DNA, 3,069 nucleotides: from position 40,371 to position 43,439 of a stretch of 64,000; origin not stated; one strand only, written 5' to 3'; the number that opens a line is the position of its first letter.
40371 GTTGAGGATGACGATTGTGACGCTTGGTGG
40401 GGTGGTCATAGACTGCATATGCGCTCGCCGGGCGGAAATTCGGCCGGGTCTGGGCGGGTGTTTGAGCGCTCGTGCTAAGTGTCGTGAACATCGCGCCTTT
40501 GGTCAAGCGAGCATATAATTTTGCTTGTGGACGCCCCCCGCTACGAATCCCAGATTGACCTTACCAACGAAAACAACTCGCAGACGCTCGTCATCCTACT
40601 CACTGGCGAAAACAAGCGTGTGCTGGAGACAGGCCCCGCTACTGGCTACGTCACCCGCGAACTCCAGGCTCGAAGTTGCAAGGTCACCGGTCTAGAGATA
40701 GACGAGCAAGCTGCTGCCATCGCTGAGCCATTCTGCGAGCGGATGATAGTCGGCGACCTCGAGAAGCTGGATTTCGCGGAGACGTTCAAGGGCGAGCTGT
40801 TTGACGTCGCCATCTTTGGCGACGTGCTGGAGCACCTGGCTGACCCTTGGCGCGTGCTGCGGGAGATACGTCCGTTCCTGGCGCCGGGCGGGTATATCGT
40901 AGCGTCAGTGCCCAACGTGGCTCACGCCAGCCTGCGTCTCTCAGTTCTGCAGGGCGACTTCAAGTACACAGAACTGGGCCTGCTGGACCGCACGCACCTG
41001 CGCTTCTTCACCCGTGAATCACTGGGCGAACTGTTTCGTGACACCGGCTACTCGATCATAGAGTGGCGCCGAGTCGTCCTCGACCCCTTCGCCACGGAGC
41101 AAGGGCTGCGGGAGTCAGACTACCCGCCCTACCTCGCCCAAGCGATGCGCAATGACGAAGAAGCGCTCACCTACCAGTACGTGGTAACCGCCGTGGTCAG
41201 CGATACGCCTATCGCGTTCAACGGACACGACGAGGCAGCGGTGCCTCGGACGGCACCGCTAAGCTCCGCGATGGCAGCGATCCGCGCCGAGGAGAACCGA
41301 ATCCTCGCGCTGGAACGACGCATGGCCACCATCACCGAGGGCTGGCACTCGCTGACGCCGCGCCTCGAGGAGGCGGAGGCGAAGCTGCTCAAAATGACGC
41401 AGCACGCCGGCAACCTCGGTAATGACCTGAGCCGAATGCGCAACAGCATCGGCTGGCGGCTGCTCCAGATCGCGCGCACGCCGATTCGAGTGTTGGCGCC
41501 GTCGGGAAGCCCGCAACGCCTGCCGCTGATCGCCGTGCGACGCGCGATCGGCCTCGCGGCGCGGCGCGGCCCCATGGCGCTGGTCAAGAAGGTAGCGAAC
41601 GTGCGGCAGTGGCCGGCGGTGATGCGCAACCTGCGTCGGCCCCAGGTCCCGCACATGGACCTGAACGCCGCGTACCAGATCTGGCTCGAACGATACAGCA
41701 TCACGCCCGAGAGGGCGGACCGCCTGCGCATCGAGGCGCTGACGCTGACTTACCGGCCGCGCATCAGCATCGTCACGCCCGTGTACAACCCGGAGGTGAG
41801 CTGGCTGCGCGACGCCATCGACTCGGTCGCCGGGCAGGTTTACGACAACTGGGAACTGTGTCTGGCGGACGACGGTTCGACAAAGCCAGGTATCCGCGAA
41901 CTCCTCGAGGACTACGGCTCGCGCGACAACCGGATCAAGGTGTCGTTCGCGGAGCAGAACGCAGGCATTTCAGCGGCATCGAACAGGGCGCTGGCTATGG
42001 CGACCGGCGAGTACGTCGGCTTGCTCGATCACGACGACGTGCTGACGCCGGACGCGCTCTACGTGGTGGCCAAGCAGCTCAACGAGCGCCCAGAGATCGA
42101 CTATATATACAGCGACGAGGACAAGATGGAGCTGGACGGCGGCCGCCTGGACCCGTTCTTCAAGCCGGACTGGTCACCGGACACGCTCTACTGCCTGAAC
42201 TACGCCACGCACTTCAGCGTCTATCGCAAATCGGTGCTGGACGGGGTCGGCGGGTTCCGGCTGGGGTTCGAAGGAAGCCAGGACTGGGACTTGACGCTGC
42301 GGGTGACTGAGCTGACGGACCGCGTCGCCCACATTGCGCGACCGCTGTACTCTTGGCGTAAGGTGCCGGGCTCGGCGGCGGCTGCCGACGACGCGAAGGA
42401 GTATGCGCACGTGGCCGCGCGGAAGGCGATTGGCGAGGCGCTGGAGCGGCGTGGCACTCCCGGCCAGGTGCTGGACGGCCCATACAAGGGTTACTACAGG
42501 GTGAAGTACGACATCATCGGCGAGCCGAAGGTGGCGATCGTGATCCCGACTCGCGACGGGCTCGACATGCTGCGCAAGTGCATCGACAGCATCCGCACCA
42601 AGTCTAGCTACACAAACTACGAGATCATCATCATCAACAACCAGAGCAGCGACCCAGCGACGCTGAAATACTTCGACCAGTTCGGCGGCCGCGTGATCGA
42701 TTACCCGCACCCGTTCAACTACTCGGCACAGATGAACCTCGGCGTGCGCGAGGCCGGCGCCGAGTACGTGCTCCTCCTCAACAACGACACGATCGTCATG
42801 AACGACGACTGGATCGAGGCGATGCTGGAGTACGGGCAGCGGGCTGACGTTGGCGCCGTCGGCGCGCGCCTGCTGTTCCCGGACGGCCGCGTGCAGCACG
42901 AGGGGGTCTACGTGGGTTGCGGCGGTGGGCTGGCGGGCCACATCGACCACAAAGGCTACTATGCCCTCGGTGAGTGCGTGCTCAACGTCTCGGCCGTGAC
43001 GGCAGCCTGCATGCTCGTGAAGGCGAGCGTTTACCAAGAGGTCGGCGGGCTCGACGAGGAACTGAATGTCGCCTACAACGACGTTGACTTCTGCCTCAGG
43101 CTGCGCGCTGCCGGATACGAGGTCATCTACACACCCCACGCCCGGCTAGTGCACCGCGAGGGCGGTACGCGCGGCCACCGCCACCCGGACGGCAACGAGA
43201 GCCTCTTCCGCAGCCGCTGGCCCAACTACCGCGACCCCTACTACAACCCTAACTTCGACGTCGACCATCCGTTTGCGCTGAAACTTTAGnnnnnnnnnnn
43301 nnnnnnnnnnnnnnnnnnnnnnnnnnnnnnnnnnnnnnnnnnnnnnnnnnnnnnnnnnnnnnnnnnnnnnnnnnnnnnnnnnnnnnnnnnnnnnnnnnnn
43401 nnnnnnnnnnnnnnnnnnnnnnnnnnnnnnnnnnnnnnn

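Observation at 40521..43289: Single polypeptide combining methyltransferase terminator, coiled-coil 'ruler' and two GT2 polymerase domains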

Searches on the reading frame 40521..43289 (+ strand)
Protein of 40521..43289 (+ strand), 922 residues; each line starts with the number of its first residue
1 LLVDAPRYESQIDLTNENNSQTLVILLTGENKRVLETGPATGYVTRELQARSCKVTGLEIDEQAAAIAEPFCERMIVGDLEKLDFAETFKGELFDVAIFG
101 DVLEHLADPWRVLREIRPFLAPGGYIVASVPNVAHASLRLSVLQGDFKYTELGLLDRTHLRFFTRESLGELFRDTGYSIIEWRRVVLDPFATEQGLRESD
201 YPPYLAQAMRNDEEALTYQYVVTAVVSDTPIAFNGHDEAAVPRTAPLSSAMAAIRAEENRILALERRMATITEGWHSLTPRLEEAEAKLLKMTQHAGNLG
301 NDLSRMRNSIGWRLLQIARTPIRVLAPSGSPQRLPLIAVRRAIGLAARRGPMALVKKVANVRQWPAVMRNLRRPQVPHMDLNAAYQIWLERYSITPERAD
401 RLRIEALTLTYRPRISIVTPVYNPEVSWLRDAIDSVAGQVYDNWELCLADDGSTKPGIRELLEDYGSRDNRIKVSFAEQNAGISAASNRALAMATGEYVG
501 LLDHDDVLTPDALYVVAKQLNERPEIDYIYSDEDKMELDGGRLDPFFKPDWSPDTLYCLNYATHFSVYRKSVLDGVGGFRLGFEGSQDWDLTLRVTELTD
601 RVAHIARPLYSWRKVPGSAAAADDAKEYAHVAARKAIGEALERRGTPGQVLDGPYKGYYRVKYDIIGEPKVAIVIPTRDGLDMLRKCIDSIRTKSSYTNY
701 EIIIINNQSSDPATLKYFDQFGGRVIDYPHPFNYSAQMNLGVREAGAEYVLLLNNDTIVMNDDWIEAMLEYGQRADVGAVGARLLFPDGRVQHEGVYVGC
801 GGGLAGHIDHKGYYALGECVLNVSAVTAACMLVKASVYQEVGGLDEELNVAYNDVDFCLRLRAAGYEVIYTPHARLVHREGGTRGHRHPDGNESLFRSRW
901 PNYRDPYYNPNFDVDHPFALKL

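Call 5: search_protein_families(library=pfam, proteins=[window:40521-43289:+], max_evalue=0.01)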
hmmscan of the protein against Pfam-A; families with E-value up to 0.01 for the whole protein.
window:40521-43289:+ (922 aa): 12 families
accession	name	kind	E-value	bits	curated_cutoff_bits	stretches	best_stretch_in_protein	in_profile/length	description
PF00535.33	Glycos_transf_2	-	1.7e-47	161.9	23.3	2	416-574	1-165/168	Glycosyl transferase family 2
PF13489.12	Methyltransf_23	-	4.3e-22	79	27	1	28-180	20-162/164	Methyltransferase domain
PF13641.12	Glyco_tranf_2_3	-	1.4e-21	78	27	2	669-878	1-211/230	Glycosyltransferase like family 2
PF10111.15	Glyco_tranf_2_2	-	1.6e-20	74.2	27.3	2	416-604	1-208/276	Glycosyltransferase like family 2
PF08241.18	Methyltransf_11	-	4.9e-14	53.2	21.2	1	35-127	1-94/95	Methyltransferase domain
PF08242.18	Methyltransf_12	-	1.2e-11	45.6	30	1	35-126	1-98/98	Methyltransferase domain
PF13649.12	Methyltransf_25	-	1.5e-09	38.9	27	1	34-124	1-97/97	Methyltransferase domain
PF13847.12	Methyltransf_31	-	6e-09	36.2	27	1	30-137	3-117/145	Methyltransferase domain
PF13632.12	Glyco_trans_2_3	-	1.4e-08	35.3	27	1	749-880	1-124/198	Glycosyl transferase family group 2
PF13712.12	Glyco_tranf_2_5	-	2.7e-05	24.4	27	1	734-869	41-178/210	Glycosyltransferase like family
PF07021.18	MetW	-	0.00021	21.4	21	1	28-144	11-123/193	Methionine biosynthesis protein MetW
PF12804.13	NTP_transf_3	-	0.0029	18.2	27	0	700-778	40-117/160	MobA-like NTP transferase domain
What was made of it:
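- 41763..42509 (+): GT2 (GT-A) domain a (residues 413-661). Pfam PF00535 at 416-574 (call 5).
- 42531..43286 (+): GT2 (GT-A) domain b plus C-terminal tail (residues 669-920). Pfam PF13641 at 669-878 (call 5).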

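Call 7: search_solved_structures(query=window:40521-43289:+, max_evalue=0.01)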
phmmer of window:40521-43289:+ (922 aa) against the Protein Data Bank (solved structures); distinct sequences matched with E-value up to 0.01: 32.
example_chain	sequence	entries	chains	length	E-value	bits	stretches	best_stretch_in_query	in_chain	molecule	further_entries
3cc8_A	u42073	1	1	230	5.1e-36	126.9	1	27-196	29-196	Putative methyltransferase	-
2z87_A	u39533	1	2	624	3.9e-25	90.9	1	401-611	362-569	Chondroitin synthase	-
2z86_A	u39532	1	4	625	4e-25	90.8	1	401-611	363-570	Chondroitin synthase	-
5hea_A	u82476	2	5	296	9.6e-14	53.2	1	415-509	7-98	Putative glycosyltransferase (GalT1)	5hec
3bcv_A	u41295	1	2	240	1.9e-11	45.6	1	412-530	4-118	Putative glycosyltransferase protein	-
8bz8_A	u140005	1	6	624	9.3e-10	40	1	414-514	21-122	Glycosyltransferase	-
8bz4_A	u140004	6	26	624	9.3e-10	40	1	414-514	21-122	Glycosyltransferase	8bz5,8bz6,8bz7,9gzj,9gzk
1h7l_A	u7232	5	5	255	1e-08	36.5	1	413-541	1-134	SPORE COAT POLYSACCHARIDE BIOSYNTHESIS PROTEIN SPSA | PROTEIN (SPORE COAT POLYSACCHARIDE BIOSYNTHESIS PROTEIN SPSA)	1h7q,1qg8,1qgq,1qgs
6p61_A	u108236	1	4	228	1.4e-08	36.1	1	412-616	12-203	Glycosyltransferase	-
6h1j_A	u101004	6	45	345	7.5e-07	30.4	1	669-817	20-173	Probable ss-1,3-N-acetylglucosaminyltransferase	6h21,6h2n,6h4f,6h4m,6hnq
5tze_C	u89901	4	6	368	6.6e-06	27.2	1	414-523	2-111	Glycosyl transferase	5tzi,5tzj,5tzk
9jma_A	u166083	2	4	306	6.6e-06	27.2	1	415-620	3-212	GalNAc(5)-diNAcBac-PP-undecaprenol beta-1,3-glucosyltransferase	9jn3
5tz8_A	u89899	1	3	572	1e-05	26.6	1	414-523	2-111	Glycosyl transferase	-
2gs9_A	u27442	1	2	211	2e-05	25.6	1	31-172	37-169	Hypothetical protein TT1324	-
6yv7_B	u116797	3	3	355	0.00011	23.2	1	409-510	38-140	Glycosyl transferase, family 2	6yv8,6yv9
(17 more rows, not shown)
